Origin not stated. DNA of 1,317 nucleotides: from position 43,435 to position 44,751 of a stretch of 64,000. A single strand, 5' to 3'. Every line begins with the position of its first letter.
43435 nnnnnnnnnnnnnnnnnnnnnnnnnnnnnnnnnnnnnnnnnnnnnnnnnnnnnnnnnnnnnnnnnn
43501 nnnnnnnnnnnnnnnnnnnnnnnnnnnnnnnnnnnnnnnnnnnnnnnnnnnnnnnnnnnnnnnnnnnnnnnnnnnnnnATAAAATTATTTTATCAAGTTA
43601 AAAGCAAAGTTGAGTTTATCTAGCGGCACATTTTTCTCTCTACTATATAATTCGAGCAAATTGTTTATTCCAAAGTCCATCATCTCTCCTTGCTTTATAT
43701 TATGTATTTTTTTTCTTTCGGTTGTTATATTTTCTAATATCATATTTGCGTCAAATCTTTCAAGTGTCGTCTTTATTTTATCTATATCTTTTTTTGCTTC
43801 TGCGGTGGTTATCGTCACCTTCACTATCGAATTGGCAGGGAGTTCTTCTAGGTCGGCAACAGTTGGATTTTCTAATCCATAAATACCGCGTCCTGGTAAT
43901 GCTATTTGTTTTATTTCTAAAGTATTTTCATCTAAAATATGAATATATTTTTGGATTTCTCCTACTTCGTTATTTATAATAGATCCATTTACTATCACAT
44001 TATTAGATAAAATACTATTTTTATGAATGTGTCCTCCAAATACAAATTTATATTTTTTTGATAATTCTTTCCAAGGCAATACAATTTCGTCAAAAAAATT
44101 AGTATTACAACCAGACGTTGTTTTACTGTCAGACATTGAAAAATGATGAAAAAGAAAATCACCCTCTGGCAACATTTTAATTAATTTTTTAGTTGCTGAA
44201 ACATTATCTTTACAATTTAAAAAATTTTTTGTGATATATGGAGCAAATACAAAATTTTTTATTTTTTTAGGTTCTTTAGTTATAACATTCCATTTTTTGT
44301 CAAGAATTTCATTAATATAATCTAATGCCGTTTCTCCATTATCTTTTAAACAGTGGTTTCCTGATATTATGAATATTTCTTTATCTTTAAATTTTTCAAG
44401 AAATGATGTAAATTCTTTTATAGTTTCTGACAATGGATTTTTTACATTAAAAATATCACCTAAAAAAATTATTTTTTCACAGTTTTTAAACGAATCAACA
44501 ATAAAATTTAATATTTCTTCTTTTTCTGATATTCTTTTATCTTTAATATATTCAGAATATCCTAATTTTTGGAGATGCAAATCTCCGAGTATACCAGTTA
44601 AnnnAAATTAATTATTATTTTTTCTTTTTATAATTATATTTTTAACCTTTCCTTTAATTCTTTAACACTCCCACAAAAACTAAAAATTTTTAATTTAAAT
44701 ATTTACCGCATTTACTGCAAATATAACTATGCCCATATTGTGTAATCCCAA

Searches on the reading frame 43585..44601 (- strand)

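Call 86: search_protein_families(library=pfam, proteins=[window:43585-44601:-], max_evalue=0.001)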
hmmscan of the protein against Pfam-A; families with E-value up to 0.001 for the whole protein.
window:43585-44601:- (338 aa): 2 families
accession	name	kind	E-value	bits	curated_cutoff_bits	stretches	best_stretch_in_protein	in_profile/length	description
PF00149.33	Metallophos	-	7.1e-10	40.1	21.5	1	4-194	5-190/191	Calcineurin-like phosphoesterase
PF12850.12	Metallophos_2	-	9.8e-05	22.8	27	1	3-200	4-124/154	Calcineurin-like phosphoesterase superfamily domain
